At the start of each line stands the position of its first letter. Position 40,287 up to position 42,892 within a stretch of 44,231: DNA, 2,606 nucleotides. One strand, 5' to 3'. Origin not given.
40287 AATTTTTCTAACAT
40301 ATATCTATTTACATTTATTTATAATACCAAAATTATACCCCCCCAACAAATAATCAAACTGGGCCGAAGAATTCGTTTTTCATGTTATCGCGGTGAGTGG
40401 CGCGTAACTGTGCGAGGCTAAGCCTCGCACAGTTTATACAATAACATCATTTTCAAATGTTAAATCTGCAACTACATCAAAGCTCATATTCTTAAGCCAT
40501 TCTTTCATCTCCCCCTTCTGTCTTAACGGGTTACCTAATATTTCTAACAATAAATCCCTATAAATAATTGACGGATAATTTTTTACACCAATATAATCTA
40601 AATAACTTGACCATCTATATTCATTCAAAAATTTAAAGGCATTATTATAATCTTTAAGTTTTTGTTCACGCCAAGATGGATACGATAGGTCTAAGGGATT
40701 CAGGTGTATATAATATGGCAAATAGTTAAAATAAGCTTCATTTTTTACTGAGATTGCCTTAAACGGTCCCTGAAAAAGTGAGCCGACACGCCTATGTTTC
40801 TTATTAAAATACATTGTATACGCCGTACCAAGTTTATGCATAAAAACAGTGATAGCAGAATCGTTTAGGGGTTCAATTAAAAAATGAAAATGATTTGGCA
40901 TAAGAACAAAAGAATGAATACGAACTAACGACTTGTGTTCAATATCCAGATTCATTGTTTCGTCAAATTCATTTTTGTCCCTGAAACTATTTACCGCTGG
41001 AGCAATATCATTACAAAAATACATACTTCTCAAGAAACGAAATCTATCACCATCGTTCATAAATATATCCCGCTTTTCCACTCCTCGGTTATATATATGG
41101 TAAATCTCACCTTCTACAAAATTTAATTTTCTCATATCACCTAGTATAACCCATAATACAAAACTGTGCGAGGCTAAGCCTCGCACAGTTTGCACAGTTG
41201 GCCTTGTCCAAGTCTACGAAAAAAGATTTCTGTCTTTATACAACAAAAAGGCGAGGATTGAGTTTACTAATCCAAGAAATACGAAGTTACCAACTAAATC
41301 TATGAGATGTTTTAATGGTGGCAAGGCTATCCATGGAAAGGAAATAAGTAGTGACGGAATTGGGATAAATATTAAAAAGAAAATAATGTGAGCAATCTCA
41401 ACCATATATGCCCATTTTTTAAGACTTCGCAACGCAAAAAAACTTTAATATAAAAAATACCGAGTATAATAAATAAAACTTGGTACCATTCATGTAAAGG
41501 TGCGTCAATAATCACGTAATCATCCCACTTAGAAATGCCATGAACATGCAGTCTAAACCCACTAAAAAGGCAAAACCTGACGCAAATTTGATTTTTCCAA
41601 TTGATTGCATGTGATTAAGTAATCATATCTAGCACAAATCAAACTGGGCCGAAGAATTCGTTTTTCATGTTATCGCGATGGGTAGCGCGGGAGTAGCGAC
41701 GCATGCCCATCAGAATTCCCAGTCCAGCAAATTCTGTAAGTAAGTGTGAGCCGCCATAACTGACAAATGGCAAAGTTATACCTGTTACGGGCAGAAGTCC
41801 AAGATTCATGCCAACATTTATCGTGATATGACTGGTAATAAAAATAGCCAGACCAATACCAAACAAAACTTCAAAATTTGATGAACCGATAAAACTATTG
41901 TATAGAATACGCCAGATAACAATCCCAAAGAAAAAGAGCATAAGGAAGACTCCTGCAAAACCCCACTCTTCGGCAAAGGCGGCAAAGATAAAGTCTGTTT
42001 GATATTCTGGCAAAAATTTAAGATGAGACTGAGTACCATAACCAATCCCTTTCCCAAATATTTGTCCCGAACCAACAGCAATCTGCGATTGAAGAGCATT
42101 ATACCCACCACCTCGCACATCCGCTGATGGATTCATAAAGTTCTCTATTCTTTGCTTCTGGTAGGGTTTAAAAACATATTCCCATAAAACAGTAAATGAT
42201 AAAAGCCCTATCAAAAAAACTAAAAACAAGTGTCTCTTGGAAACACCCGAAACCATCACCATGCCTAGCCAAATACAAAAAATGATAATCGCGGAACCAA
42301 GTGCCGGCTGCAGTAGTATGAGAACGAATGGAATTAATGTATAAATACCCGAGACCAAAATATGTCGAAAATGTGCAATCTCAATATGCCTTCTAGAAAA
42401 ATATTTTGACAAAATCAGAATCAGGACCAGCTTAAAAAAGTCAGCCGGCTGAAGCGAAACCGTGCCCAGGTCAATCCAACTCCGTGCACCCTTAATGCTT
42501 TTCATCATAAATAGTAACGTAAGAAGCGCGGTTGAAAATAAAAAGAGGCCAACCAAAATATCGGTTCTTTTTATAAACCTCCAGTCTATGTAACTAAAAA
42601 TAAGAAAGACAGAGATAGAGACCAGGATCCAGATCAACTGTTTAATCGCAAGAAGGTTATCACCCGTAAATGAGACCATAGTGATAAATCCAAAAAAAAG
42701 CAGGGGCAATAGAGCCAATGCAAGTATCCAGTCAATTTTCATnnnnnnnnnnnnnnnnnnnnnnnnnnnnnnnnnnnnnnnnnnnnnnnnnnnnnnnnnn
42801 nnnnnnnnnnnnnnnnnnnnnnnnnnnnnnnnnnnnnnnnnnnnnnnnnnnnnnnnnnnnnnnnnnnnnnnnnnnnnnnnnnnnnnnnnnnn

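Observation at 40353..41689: RAYT-type transposase between identical REP-like hairpins, in a 1.2-kb insertion flanked by a synonymous-only 52-bp duplication of the SEDS (FtsW/RodA) gene end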

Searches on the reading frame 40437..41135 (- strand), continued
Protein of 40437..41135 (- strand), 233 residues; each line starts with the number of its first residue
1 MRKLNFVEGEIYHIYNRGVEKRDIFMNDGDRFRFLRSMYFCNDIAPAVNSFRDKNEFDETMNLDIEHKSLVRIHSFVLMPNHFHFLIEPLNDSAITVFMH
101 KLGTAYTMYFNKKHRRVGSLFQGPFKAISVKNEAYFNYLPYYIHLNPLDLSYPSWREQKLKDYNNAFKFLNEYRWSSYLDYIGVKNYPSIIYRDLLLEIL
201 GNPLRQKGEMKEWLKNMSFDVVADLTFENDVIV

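Call 68: find_encoding_contigs(protein=P0003, flank=3000, max_places=3)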
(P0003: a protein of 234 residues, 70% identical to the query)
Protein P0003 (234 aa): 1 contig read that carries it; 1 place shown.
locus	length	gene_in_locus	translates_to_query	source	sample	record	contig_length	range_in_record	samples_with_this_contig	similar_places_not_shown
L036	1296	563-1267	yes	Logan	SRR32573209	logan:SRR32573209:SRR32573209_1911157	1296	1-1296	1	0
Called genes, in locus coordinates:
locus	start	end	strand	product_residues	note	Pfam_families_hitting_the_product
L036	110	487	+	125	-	-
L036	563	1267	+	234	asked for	PF01797:Y1_Tnp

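Call 82: find_related_loci(query=A2, collection=viral_contigs, flank=3000)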
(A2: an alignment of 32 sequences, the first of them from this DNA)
Query A2 (233 aa) in viral_contigs; peptide patterns used: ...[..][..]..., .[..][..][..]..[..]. (x = any residue, [..] = any of these).
57 stretches matched a pattern, but none encodes a relative of the query by tblastn (E <= 1e-3).

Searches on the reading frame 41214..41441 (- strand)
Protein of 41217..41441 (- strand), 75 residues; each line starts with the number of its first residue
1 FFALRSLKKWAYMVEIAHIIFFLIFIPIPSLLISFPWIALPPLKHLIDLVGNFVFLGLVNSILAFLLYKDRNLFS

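Call 5: search_protein_families(library=pfam, proteins=[window:41214-41432:-], max_evalue=0.01)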
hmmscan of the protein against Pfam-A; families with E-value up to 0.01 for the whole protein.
window:41214-41432:- (72 aa): 0 families

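Call 30: search_protein_families(library=pfam, proteins=[window:41217-41441:-], max_evalue=10)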
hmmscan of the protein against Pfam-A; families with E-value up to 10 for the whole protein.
seq(75 aa): 0 families

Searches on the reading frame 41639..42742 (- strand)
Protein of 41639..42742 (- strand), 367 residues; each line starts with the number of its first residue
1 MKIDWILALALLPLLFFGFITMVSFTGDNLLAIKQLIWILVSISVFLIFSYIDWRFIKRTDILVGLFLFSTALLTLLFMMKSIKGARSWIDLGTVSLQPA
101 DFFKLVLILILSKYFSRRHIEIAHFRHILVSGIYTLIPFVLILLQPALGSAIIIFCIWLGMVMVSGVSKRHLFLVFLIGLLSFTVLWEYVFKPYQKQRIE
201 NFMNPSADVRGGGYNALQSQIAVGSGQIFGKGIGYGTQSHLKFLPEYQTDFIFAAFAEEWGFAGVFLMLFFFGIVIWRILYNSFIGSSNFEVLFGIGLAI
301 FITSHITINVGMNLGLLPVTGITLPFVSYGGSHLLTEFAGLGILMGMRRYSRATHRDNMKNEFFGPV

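Call 5: search_protein_families(library=pfam, proteins=[window:41639-42742:-], max_evalue=0.01)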
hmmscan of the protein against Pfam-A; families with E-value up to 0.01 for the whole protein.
window:41639-42742:- (367 aa): 1 family
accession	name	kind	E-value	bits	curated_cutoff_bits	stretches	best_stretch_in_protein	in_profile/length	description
PF01098.24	FTSW_RODA_SPOVE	-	2.2e-86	290.5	26.4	1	19-352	21-355/356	Cell cycle protein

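Call 6: search_protein_families(library=ncbifam, proteins=[window:41639-42742:-], max_evalue=0.01)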
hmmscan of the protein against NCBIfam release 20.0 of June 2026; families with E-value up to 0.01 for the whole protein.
window:41639-42742:- (367 aa): 6 families
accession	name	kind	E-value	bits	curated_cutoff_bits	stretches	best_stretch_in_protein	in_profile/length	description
TIGR02210.1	rodA_shape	equivalog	1.9e-103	346.3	336.7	1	4-348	1-353/357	rod shape-determining protein RodA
TIGR02614.1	ftsW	equivalog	6.6e-79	265.6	337.5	1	7-349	4-355/357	putative lipid II flippase FtsW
NF008060.0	PRK10794.1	equivalog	9.2e-60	202.5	590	1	2-350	15-362/370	peptidoglycan glycosyltransferase MrdB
TIGR02615.1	spoVE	exception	2.5e-57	195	448.8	1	31-348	37-353/354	stage V sporulation protein E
NF037961.1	RodA_shape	subfamily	2.3e-55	188.6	150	2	172-336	225-396/415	rod shape-determining protein RodA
NF008042.0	PRK10774.1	equivalog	9.4e-47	159.9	493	1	30-345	71-386/405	cell division protein FtsW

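Call 11: find_encoding_contigs(protein=window:41639-42742:-, flank=6000, max_places=10)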
Protein window:41639-42742:- (367 aa): no gene with exactly this product is on record in the collection.

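Call 18: find_homologous_proteins(query=window:41639-42742:-, max_evalue=1e-60)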
Query window:41639-42742:- (367 aa): 7967 proteins with E <= 1e-60 among 8000 candidates; the best 120 are listed.
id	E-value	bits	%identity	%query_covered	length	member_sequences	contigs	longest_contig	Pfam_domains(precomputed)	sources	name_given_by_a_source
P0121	2.9e-234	795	100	100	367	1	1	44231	PF01098.25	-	-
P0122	4.6e-184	630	79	100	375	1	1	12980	PF01098.25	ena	-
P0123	1.0e-183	629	76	100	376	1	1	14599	PF01098.25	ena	-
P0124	3.9e-182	623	77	100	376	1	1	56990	PF01098.25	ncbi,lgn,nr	ncbi:MAG: rod shape-determining protein RodA [bacterium]|nr:rod shape-determining protein RodA [bact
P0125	2.9e-181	621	77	100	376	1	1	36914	PF01098.25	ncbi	-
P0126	3.7e-181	620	75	100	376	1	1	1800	PF01098.25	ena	-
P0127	2.8e-180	617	76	100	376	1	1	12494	PF01098.25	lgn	-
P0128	3.3e-180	617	75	100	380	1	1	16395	PF01098.25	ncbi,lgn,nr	ncbi:rod shape-determining protein RodA [Candidatus Gottesmanbacteria bacterium]|nr:rod shape-determ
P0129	2.1e-172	591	72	100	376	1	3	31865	PF01098.25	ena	-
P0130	3.3e-159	548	72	94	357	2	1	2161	PF01098.25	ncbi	ncbi:MAG: rod shape-determining protein RodA, partial [Patescibacteria group bacterium]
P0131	1.4e-156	539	67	99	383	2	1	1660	PF01098.25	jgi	jgi:rod shape determining protein RodA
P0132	6.7e-156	537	65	99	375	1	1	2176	PF01098.25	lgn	-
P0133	1.8e-155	536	66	99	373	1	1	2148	PF01098.25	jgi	jgi:rod shape determining protein RodA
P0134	8.6e-155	533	65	99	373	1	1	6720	PF01098.25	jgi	jgi:rod shape determining protein RodA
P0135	2.2e-154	532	64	99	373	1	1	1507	PF01098.25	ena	-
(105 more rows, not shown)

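Call 20: find_encoding_contigs(protein=P0122, flank=5000, max_places=2)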
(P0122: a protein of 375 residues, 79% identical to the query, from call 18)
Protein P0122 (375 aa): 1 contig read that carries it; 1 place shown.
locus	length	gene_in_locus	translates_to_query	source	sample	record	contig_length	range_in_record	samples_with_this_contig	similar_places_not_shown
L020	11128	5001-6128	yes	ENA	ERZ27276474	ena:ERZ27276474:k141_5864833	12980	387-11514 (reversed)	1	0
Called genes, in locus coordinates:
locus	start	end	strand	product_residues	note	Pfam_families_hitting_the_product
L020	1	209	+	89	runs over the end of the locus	PF01541:GIY-YIG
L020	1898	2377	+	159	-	PF00961:LAGLIDADG_1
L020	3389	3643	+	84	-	-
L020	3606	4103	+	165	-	PF18922:DUF5672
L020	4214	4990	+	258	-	-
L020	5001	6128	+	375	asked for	PF01098:FTSW_RODA_SPOVE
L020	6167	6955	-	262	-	PF03372:Exo_endo_phos, PF14529:Exo_endo_phos_2 (faint), PF22669:Exo_endo_phos2 (faint)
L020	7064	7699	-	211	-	PF00753:Lactamase_B (faint), PF13483:Lactamase_B_3, PF12706:Lactamase_B_2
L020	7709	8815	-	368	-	PF13477:Glyco_trans_4_2, PF13439:Glyco_transf_4, PF13579:Glyco_trans_4_4, PF00534:Glycos_transf_1, PF13692:Glyco_trans_1_4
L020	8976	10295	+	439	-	PF02397:Bac_transf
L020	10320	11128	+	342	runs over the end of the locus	PF01073:3Beta_HSD, PF01370:Epimerase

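Call 21: find_encoding_contigs(protein=P0124, flank=5000, max_places=2)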
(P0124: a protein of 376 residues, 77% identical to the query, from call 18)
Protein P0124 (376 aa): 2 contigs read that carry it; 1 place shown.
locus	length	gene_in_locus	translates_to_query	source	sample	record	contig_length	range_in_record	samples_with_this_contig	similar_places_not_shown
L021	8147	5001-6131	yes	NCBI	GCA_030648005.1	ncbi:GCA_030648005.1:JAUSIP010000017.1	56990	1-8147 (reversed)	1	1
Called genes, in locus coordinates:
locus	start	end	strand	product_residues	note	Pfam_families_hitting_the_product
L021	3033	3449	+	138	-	-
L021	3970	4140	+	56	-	-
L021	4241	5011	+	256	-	-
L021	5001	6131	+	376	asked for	PF01098:FTSW_RODA_SPOVE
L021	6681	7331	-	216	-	PF01797:Y1_Tnp (weak)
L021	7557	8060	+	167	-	-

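Call 22: find_encoding_contigs(protein=P0125, flank=5000, max_places=2)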
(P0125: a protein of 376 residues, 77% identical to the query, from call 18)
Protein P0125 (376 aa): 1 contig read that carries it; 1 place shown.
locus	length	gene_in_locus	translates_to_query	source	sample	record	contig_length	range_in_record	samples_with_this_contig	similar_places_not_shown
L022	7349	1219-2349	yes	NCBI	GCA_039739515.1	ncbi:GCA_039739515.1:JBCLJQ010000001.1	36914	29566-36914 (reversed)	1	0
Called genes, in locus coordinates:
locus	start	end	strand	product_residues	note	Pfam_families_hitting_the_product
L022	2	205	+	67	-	?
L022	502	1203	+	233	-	-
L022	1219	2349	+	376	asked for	PF01098:FTSW_RODA_SPOVE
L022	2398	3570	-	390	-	PF13477:Glyco_trans_4_2, PF13439:Glyco_transf_4, PF13579:Glyco_trans_4_4 (weak), PF00534:Glycos_transf_1, PF13692:Glyco_trans_1_4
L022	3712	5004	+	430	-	PF02397:Bac_transf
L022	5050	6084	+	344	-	PF01073:3Beta_HSD, PF01370:Epimerase, PF07993:NAD_binding_4 (faint)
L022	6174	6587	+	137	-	-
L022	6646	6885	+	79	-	-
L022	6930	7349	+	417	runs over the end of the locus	PF00464:SHMT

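Call 36: find_encoding_contigs(protein=P0123, flank=4000, max_places=2)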
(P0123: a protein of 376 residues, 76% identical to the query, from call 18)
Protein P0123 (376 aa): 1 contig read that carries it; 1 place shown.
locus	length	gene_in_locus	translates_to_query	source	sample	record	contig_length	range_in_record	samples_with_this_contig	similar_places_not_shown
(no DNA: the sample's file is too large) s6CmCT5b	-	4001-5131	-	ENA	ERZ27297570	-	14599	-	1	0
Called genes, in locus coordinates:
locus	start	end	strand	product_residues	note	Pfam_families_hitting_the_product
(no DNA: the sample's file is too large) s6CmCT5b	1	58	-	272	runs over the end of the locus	PF01061:ABC2_membrane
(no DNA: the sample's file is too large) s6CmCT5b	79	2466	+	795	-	PF13231:PMT_2 (weak)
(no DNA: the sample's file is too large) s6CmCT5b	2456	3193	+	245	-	PF08241:Methyltransf_11, PF13649:Methyltransf_25 (weak)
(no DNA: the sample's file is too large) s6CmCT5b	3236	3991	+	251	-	-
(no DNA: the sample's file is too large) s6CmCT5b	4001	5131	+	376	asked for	PF01098:FTSW_RODA_SPOVE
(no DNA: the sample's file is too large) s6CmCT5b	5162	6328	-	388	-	PF13477:Glyco_trans_4_2, PF13439:Glyco_transf_4, PF13579:Glyco_trans_4_4, PF00534:Glycos_transf_1, PF13692:Glyco_trans_1_4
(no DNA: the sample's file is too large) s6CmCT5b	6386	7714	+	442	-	PF02397:Bac_transf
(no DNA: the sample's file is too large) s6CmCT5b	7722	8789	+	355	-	PF01073:3Beta_HSD, PF01370:Epimerase, PF04321:RmlD_sub_bind (weak), PF07993:NAD_binding_4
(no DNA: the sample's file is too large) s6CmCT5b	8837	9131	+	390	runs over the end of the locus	PF00464:SHMT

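Call 37: find_encoding_contigs(protein=P0127, flank=4000, max_places=2)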
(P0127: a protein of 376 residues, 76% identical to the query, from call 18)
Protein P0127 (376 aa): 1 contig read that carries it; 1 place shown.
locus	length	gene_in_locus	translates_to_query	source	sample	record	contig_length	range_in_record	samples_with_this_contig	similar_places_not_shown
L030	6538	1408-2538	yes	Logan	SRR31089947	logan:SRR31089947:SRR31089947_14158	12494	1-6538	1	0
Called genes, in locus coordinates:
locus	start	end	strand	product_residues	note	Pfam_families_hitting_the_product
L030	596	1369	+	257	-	-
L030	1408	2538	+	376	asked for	PF01098:FTSW_RODA_SPOVE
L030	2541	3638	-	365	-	PF13477:Glyco_trans_4_2, PF13439:Glyco_transf_4, PF13579:Glyco_trans_4_4, PF00534:Glycos_transf_1, PF13692:Glyco_trans_1_4, PF13524:Glyco_trans_1_2 (weak)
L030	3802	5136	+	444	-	PF02397:Bac_transf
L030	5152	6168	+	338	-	PF01073:3Beta_HSD, PF01370:Epimerase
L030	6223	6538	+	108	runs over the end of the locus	-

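Call 38: find_encoding_contigs(protein=P0128, flank=4000, max_places=2)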
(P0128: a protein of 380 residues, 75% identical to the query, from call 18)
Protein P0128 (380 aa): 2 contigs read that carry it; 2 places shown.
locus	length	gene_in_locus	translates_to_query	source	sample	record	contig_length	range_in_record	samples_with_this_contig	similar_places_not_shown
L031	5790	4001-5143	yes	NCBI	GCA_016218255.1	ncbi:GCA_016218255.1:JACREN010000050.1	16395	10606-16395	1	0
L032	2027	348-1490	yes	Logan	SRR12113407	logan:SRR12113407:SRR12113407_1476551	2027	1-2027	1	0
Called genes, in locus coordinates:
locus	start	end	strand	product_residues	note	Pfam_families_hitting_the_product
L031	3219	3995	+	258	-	-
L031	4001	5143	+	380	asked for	PF01098:FTSW_RODA_SPOVE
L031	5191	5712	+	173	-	-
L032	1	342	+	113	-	?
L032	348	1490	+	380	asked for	PF01098:FTSW_RODA_SPOVE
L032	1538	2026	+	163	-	?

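Call 39: find_encoding_contigs(protein=P0129, flank=4000, max_places=3)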
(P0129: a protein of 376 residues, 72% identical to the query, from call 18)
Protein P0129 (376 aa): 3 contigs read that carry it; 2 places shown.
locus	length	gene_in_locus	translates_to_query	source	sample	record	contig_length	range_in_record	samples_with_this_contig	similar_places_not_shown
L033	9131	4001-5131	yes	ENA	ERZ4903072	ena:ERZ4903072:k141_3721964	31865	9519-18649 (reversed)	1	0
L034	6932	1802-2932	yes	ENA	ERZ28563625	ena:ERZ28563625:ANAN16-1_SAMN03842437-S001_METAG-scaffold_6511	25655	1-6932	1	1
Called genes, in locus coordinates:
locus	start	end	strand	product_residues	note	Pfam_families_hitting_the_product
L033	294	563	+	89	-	PF01541:GIY-YIG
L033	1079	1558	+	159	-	PF00961:LAGLIDADG_1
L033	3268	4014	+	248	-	-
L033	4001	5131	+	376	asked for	PF01098:FTSW_RODA_SPOVE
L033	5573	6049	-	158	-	-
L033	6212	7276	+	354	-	PF03572:Peptidase_S41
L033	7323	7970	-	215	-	-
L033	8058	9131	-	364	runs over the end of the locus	PF01118:Semialdhyde_dh, PF02774:Semialdhyde_dhC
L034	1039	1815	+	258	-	-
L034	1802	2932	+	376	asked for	PF01098:FTSW_RODA_SPOVE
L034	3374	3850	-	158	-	-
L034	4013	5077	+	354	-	PF03572:Peptidase_S41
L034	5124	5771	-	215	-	-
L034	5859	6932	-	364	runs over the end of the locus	PF01118:Semialdhyde_dh, PF02774:Semialdhyde_dhC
